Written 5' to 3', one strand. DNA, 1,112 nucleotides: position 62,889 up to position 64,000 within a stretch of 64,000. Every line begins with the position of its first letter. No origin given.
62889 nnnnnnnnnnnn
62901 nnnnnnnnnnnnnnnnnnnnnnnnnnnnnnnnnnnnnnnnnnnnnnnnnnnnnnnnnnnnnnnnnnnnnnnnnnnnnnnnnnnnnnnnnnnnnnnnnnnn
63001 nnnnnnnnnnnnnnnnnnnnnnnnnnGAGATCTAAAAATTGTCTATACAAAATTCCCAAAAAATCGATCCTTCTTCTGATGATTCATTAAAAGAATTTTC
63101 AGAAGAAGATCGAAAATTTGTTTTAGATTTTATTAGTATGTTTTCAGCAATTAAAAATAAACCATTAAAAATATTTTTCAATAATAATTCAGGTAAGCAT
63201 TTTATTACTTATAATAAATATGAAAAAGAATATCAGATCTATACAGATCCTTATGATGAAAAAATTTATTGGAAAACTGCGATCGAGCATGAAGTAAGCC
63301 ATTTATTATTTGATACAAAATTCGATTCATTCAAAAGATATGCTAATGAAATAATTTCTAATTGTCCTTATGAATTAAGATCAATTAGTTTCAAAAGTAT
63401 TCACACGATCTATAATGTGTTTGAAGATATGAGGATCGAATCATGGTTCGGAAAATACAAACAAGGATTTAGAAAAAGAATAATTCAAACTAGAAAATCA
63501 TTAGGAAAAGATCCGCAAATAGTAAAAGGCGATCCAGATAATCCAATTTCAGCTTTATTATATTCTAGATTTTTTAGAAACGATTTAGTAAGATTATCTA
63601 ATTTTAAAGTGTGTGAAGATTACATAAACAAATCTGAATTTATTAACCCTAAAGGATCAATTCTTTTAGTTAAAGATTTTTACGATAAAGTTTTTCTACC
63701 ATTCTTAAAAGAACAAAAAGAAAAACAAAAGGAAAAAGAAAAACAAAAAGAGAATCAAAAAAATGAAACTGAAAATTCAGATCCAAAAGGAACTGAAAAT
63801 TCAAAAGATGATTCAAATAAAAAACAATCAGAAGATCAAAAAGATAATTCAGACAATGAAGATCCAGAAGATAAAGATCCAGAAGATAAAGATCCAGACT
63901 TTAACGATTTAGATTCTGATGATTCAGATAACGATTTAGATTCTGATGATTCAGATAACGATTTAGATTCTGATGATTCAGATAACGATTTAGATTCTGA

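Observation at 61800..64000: AAA_5 (MoxR/McrB-like) ATPase followed by an HExxH protein with acidic repeat tail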

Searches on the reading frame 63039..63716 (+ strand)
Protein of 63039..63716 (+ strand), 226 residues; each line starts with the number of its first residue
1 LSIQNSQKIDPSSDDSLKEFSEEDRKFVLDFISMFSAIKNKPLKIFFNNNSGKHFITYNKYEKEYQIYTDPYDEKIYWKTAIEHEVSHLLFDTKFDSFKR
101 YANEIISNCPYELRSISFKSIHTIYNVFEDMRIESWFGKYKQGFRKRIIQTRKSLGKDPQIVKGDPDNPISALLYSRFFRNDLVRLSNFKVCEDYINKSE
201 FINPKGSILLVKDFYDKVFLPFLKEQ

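Call 14: find_homologous_proteins(query=window:63039-63716:+, max_evalue=0.001)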
Query window:63039-63716:+ (226 aa): 2 proteins with E <= 0.001 among 93 candidates.
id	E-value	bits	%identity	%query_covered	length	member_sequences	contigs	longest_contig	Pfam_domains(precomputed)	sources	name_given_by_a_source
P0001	2.1e-85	304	67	100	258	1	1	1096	-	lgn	-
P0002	1.7e-41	161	69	50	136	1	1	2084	-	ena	-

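Call 17: find_encoding_contigs(protein=P0001, flank=10000)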
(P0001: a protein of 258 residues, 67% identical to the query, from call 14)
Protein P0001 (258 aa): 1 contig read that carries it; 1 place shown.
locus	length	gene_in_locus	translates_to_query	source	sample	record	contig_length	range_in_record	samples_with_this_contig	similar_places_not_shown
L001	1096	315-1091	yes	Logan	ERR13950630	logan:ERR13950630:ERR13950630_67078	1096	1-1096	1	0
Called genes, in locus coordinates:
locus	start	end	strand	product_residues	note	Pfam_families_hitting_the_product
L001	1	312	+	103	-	?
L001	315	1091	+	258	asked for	-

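Call 18: find_encoding_contigs(protein=P0002, flank=10000)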
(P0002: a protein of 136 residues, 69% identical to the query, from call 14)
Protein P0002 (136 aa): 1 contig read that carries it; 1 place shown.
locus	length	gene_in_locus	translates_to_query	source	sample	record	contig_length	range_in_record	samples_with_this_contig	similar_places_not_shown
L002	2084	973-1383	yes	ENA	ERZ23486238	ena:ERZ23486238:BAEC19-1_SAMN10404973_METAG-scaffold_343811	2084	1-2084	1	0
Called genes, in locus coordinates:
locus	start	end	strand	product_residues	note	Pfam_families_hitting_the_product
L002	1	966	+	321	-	?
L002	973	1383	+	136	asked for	-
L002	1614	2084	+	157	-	?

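Call 34: find_related_loci(query=window:63039-63716:+, collection=viral_contigs, flank=6000)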
Query window:63039-63716:+ (226 aa) in viral_contigs; peptide patterns used: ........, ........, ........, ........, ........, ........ (x = any residue, [..] = any of these).
No stretch of DNA in the collection matches any of the patterns.

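Call 35: find_related_loci(query=window:63039-63716:+, collection=genome_contigs, flank=6000)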
Query window:63039-63716:+ (226 aa) in genome_contigs; peptide patterns used: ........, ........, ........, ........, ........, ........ (x = any residue, [..] = any of these).
37 stretches matched a pattern, but none encodes a relative of the query by tblastn (E <= 1e-3).

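Call 38: search_solved_structures(query=A1, max_evalue=10, show_alignments=3)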
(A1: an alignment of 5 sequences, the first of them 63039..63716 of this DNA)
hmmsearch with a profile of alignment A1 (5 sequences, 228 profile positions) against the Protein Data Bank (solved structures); distinct sequences matched with E-value up to 10: 0.

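Call 51: search_protein_representatives(protein=window:63039-63716:+)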
Query: 226 residues. Proteins with E-value up to 0.001 (for the whole library): 91; up to 1e-10: 29; up to 1e-30: 3. The best 91 are listed.
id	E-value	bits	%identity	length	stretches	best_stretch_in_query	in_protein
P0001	6.8e-86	304.1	68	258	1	17-226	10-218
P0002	5.5e-42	160.5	70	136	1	2-114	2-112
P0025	7.9e-36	140.4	38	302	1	15-224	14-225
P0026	4.6e-26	108.4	32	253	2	111-225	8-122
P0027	7.1e-26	107.8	64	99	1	14-86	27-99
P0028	6.8e-20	88.3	33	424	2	109-225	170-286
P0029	1.2e-19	87.4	35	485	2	111-225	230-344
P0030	2.4e-18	83.2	31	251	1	16-226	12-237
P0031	6.6e-18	81.8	34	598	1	53-224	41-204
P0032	1.9e-17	80.2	30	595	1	33-223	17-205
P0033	1.5e-15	74.1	29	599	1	29-225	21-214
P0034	1.8e-15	73.8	31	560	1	27-225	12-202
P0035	6.8e-15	71.9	31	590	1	44-223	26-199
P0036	7.8e-15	71.7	31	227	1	75-225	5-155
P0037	1.1e-14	71.2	30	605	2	23-224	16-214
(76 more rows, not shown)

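Call 53: predict_structure(alignment_id=A2)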
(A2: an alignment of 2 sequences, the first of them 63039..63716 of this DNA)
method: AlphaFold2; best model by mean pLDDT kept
length: 226 residues; sequences in the alignment: 2
mean_pLDDT: 51.2   pTM: 0.44
mean pLDDT of the five models: 51.2, 48.9, 40.9, 39.9, 38.5
residues with pLDDT >= 90: 0; 70-90: 32; 50-70: 74; < 50: 120
segments of 3 or more residues with pLDDT < 50: 1-15, 70-76, 136-226
pLDDT, mean of each block of 10 residues (from residue 1): 30 49 70 73 64 60 53 46 52 59 78 74 62 48 42 40 39 39 37 40 34 45 38
secondary structure, 60 per line:
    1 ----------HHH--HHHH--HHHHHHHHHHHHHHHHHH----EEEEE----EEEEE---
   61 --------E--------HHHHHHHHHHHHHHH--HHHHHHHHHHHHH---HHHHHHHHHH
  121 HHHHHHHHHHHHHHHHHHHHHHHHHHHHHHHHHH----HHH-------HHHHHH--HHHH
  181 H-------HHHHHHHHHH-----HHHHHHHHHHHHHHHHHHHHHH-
elements in order: H16-19 H22-39 E44-48 E53-57 H78-92 H95-107 H111-154 H169-174 H177-181 H189-198 H204-225

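Call 54: search_protein_families(library=pfam, alignment_id=A4, max_evalue=0.01)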
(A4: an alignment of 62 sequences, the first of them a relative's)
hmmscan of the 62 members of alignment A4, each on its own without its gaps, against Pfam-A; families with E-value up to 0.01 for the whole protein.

A. member 1, P0031 (598 aa): 3 families
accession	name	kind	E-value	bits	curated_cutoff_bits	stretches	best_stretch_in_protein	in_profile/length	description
PF00092.34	VWA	-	3.5e-10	40.8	23.8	1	414-590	1-171/174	von Willebrand factor type A domain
PF13519.12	VWA_2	-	3.7e-06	27.9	27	1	416-515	2-107/107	von Willebrand factor type A domain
PF05762.20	VWA_CoxE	-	0.00019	21.3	26.4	1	361-528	1-173/222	VWA domain containing CoxE-like protein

B. families by the number of members that match (of 62 scanned): 17 families
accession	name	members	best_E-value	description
PF00092.34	VWA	57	2.6e-12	von Willebrand factor type A domain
PF13519.12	VWA_2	44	5e-09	von Willebrand factor type A domain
PF11775.14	CobT_C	11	7e-07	Cobalamin biosynthesis protein CobT VWA domain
PF05762.20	VWA_CoxE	4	0.00019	VWA domain containing CoxE-like protein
PF13768.12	VWA_3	3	0.00023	von Willebrand factor type A domain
PF06707.17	DUF1194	2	0.00019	Protein of unknown function (DUF1194)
PF07002.22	Copine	2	0.00057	Copine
PF02839.19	CBM_5_12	1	6.8e-05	Carbohydrate-binding module family 5/12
PF19527.4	DUF6055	1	0.00018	Family of unknown function (DUF6055)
PF04614.17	Pex19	1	0.00026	Pex19 protein family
PF00123.25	Hormone_2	1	0.00035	Peptide hormone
PF22807.2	TrAA12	1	0.0006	TrAA12-like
PF05709.17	Sipho_tail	1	0.002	Phage tail protein RIFT-related domain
PF00372.24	Hemocyanin_M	1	0.0041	Hemocyanin, copper containing domain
PF04056.20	Ssl1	1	0.0042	Ssl1-like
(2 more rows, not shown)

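Call 58: search_protein_families(library=phrogs, alignment_id=A4, max_evalue=0.001)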
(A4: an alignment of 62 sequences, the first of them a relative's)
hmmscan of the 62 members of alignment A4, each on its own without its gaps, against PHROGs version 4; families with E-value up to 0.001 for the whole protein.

A. member 1, P0031 (598 aa): 0 families

B. families by the number of members that match (of 62 scanned): 5 families
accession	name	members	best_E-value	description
phrog_1576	-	11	2.7e-09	-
phrog_23795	-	3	1e-05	-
phrog_1314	-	3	2.4e-05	HNH endonuclease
phrog_459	-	2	2.3e-05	peptidase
phrog_5298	-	1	2.3e-06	cobalamin biosynthesis protein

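Call 59: search_dna_similar(collection=phages, mode=protein, query=P0031, max_rows=30, rows=spread)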
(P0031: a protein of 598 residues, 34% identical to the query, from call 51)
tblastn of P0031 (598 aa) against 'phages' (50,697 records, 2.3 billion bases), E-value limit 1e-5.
No match.

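Call 60: search_solved_structures(query=A4, max_evalue=0.01)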
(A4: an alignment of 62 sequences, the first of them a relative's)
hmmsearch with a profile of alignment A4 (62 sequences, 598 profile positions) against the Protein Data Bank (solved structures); distinct sequences matched with E-value up to 0.01: 64 (the best 60 are shown).
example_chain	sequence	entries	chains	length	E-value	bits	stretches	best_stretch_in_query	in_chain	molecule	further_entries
9qhd_G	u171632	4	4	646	2.6e-14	55.9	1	349-579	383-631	Nitric oxide reductase NorD protein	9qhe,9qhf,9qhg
6m3y_A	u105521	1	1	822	1.6e-08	36.8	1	404-522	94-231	Pilus assembly protein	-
6m48_A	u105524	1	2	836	1.6e-08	36.8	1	404-522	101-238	SpaC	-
3tvy_A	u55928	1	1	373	9.5e-08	34.3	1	458-552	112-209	Cell wall surface anchor family protein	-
9qh6_G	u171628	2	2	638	1.5e-07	33.6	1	484-571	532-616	von Willebrand factor, type A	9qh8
4hql_A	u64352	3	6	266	3.2e-07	32.5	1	405-550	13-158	Sporozoite surface protein 2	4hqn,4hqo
9han_A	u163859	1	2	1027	4.5e-07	32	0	504-596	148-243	Collagen type VI alpha 1 chain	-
4cn8_A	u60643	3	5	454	1.6e-06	30.2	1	408-581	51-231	PROXIMAL THREAD MATRIX PROTEIN 1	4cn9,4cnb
3tw0_A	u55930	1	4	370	2.6e-06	29.5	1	458-552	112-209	Cell wall surface anchor family protein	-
21vt_A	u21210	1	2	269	9e-06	27.7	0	491-557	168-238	Cobaltochelatase subunit CobT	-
9uka_G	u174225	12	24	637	1.7e-05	26.8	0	491-557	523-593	Cobaltochelatase subunit CobT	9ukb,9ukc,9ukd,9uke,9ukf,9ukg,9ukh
2ww8_A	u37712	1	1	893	3.4e-05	25.8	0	478-554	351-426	CELL WALL SURFACE ANCHOR FAMILY PROTEIN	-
1dgq_A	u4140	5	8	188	0.00013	23.9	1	411-524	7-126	LEUKOCYTE FUNCTION ASSOCIATED ANTIGEN-1 | Integrin alpha-L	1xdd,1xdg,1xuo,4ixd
3e2m_A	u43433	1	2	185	0.00014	23.8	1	411-525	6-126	Integrin alpha-L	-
9gtu_A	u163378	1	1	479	0.00015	23.7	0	465-522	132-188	Collagen alpha-1(VI) chain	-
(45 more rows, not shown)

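Call 65: search_solved_structures(query=A5, max_evalue=10, show_alignments=5)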
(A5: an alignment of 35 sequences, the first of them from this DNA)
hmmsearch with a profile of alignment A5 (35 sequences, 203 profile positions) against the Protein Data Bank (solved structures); distinct sequences matched with E-value up to 10: 3.
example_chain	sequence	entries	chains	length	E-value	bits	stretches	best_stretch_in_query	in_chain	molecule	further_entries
9y6s_6Y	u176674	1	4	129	1.2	11.8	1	39-93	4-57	Dynein light chain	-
6a6w_A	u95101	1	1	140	1.5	11.6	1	56-116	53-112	Bouquet formation protein 4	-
5ybx_A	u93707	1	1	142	1.5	11.5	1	56-116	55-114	Bouquet formation protein 4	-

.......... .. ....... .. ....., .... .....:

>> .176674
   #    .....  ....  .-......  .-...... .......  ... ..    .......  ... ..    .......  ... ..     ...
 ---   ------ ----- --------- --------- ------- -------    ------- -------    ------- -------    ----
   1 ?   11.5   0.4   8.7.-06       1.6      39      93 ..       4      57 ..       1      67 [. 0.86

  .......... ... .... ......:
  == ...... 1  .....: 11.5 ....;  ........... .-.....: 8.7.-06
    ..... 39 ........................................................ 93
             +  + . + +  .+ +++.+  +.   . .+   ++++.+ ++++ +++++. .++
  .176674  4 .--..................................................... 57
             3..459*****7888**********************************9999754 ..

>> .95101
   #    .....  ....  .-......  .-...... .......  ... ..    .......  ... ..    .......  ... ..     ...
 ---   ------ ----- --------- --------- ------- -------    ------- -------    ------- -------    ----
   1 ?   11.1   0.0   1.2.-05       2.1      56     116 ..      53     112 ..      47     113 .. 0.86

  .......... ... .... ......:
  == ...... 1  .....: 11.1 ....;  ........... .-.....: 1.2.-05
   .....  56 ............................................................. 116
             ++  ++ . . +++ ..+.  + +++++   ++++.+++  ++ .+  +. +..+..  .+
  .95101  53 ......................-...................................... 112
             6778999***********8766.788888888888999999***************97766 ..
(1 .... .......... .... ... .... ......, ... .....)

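Call 82: find_related_loci(query=A1, collection=viral_contigs, flank=10000)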
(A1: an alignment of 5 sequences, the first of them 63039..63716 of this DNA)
Query A1 (226 aa) in viral_contigs; peptide patterns used: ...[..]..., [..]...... (x = any residue, [..] = any of these).
61 stretches matched a pattern, but none encodes a relative of the query by tblastn (E <= 1e-3).

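Call 95: find_encoding_contigs(protein=P0031, flank=5000, max_places=3)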
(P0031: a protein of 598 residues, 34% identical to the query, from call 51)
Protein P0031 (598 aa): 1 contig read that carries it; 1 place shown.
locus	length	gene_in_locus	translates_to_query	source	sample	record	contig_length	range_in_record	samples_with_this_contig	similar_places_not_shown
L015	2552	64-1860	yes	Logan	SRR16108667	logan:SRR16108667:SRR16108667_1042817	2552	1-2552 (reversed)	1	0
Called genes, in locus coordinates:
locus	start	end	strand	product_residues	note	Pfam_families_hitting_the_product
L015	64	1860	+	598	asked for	PF00092:VWA, PF13519:VWA_2 (weak)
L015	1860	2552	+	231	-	?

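Call 98: find_related_loci(query=A7, collection=viral_contigs, flank=3500)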
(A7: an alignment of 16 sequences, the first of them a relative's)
Query A7 (560 aa) in viral_contigs; peptide patterns used: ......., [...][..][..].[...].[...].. (x = any residue, [..] = any of these).
600 stretches matched a pattern (row limit reached: there are more); 94 encode a relative of the query (tblastn E <= 1e-3); the best 80 are kept; 75 distinct loci.
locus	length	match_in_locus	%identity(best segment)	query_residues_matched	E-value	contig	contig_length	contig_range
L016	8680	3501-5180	100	1-560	0e+0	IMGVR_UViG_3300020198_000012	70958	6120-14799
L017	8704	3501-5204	34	7-553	2e-99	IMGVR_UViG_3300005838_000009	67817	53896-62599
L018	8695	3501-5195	33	5-557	5e-85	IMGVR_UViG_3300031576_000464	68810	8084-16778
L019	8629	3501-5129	31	7-555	7e-76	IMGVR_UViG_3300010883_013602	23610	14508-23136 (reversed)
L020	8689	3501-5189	30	7-555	3e-74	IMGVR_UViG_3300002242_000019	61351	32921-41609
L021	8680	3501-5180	30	7-555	5e-73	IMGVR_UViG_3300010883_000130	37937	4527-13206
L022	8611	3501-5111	31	7-555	3e-73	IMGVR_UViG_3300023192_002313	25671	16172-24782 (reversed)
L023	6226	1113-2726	31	7-555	3e-72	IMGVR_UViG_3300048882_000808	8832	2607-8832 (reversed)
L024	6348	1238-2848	31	7-555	2e-72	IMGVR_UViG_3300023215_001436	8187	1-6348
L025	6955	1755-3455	31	7-555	3e-72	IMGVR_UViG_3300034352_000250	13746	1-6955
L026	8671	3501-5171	31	7-555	1e-71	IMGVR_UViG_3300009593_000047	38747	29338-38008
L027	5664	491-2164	29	7-555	3e-71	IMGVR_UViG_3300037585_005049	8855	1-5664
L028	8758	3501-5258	30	7-555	4e-71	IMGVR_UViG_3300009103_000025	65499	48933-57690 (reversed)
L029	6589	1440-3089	30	7-553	9e-70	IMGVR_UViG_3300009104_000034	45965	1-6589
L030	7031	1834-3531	31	7-555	6e-68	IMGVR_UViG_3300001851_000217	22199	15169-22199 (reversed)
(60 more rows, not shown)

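Call 102: search_dna_similar(collection=phages, mode=protein, query=P0034, max_rows=30, max_evalue=0.00001, rows=spread)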
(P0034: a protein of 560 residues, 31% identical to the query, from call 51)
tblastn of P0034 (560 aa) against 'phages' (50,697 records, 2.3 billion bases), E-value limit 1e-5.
No match.

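Call 115: find_related_loci(query=A1, collection=metagenome_contigs, flank=6000)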
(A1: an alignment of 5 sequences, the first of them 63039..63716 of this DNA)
Query A1 (226 aa) in metagenome_contigs; peptide patterns used: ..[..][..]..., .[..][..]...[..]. (x = any residue, [..] = any of these).
539 stretches matched a pattern; 5 encode a relative of the query (tblastn E <= 1e-3); 5 distinct loci.
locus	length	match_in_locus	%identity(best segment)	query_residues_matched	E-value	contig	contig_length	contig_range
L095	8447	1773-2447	69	1-226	1e-100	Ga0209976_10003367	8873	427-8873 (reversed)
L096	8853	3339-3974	71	13-223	2e-98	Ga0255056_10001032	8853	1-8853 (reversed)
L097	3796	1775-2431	67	12-226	2e-92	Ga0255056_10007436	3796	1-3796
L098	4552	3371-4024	61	11-223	1e-82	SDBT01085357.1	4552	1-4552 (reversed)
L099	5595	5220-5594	61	1-128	9e-44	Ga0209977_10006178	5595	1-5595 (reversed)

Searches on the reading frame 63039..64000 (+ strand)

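Call 8: search_protein_families(library=pfam, proteins=[window:63039-64000:+], max_evalue=0.1)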
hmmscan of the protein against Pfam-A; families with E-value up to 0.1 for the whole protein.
window:63039-64000:+ (320 aa): 0 families

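Call 9: search_protein_families(library=phrogs, proteins=[window:63039-64000:+], max_evalue=0.1)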
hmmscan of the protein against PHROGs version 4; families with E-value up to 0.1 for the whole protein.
window:63039-64000:+ (320 aa): 2 families
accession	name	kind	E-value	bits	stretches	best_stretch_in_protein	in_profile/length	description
phrog_1701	-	DNA, RNA and nucleotide metabolism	0.015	16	1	215-287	146-219/323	DnaD-like helicase loader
phrog_3004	-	head and packaging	0.019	14.4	1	217-315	819-917/931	virion structural protein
